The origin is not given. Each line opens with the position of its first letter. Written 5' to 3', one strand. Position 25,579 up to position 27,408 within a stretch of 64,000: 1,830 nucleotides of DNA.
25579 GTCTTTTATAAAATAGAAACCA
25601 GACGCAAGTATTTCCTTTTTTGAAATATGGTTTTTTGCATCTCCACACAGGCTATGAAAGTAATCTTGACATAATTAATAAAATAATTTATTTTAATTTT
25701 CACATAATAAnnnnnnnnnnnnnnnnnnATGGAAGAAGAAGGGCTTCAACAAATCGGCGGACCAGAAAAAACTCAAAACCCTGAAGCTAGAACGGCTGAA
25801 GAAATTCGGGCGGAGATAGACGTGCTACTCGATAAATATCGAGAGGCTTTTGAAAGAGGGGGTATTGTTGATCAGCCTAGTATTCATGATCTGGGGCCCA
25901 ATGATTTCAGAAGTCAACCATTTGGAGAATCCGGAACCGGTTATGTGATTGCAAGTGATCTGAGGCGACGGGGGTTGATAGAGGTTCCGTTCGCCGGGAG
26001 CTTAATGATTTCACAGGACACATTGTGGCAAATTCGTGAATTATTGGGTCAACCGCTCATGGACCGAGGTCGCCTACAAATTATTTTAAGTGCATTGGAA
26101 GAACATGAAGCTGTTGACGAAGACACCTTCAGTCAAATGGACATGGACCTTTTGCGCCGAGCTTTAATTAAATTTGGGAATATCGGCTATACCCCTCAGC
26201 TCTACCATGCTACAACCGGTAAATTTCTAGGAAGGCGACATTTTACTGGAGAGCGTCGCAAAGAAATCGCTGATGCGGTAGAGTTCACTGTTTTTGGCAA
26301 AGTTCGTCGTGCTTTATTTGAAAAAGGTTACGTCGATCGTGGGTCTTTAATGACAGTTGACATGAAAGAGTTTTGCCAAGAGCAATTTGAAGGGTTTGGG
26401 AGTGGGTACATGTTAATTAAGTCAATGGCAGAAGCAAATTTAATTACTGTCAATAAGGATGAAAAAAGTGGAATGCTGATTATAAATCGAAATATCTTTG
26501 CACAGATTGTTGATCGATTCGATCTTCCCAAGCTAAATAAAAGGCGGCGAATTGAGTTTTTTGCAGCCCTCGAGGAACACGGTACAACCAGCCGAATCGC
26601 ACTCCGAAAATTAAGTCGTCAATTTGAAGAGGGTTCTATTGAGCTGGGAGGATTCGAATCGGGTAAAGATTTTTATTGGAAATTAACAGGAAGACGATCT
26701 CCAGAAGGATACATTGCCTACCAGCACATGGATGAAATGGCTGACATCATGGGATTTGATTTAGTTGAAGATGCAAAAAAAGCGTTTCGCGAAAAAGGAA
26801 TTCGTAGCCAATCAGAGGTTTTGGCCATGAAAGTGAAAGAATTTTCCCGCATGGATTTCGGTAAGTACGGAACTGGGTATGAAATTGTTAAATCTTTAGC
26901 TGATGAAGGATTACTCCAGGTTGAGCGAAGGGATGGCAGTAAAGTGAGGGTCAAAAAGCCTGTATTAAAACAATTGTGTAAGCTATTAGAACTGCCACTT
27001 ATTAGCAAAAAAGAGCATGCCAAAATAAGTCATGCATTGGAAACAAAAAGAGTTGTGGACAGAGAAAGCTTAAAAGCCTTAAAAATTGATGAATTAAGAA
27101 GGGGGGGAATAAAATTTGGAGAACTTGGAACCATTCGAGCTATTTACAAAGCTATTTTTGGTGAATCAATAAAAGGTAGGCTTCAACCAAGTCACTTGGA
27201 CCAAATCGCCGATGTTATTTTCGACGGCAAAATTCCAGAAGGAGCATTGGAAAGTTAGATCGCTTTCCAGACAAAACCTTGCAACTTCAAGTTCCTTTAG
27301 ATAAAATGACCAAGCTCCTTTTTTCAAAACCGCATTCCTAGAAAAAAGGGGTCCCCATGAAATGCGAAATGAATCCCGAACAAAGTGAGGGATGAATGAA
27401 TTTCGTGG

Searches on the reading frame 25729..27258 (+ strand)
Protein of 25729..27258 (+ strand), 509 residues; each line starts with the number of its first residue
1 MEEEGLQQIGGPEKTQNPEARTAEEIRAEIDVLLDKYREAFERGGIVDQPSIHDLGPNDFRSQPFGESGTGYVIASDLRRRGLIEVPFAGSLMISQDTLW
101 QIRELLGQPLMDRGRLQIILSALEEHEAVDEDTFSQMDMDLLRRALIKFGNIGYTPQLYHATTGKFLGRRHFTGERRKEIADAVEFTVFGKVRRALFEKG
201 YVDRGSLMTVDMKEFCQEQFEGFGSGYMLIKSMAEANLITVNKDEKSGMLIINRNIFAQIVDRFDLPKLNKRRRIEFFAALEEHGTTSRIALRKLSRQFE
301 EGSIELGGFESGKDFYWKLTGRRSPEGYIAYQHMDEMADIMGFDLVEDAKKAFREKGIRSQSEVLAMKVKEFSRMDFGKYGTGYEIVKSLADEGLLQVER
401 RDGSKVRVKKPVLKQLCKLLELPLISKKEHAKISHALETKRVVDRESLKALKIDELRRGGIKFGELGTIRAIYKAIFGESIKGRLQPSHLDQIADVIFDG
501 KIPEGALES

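Call 53: search_protein_families(library=pfam, proteins=[window:25729-27258:+], max_evalue=0.00001)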
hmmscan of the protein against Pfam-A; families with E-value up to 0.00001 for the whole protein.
window:25729-27258:+ (509 aa): 0 families

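Call 87: search_solved_structures(query=window:25729-27258:+, max_evalue=0.01)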
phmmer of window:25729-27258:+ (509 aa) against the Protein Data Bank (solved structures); distinct sequences matched with E-value up to 0.01: 0.
